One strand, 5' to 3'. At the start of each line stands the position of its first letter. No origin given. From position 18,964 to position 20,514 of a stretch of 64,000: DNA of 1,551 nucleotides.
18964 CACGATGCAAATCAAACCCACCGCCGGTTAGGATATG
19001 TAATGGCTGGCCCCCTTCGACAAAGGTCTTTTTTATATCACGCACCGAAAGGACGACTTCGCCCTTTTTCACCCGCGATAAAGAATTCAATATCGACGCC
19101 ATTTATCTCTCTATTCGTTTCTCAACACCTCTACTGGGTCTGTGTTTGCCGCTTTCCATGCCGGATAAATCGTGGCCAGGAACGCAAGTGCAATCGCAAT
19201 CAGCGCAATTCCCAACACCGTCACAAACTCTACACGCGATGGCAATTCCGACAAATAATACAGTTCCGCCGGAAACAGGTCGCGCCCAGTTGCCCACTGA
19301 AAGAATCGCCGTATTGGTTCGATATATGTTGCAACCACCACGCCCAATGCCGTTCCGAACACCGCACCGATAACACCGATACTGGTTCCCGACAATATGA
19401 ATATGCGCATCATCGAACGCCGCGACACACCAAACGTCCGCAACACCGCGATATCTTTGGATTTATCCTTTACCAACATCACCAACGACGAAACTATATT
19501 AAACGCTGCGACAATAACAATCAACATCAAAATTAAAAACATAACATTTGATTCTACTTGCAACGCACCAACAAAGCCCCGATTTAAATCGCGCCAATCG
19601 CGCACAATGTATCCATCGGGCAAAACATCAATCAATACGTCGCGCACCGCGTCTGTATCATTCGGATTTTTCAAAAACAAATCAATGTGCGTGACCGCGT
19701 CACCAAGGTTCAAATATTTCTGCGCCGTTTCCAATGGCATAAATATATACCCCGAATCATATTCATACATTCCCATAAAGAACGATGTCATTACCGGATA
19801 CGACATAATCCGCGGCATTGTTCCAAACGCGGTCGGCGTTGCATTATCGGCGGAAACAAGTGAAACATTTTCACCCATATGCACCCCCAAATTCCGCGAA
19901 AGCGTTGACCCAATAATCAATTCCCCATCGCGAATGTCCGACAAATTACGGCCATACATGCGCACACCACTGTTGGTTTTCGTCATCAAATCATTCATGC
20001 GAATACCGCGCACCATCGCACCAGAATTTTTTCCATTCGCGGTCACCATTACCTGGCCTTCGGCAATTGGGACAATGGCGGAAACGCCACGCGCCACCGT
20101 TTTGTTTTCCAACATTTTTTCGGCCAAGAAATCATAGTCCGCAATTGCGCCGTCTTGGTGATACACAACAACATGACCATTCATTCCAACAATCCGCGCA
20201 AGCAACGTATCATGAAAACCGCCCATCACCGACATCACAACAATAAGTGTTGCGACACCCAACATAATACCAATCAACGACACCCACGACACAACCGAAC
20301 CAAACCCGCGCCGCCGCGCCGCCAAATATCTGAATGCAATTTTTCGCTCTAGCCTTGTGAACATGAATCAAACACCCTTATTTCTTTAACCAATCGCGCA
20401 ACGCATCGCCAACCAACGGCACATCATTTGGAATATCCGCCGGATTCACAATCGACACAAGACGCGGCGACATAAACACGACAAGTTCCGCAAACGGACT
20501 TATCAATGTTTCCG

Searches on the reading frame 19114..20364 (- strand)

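Call 78: search_protein_families(library=pfam, proteins=[window:19114-20364:-], max_evalue=0.00001)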
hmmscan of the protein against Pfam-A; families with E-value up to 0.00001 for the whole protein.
window:19114-20364:- (417 aa): 2 families
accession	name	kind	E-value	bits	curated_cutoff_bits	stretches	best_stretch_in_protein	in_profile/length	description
PF02687.27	FtsX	-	1.7e-16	60.8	25.5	1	277-410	2-120/120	FtsX-like permease C-terminal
PF12704.14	MacB_PCD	-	1.1e-14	55.6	27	1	26-244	1-204/207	MacB-like periplasmic core domain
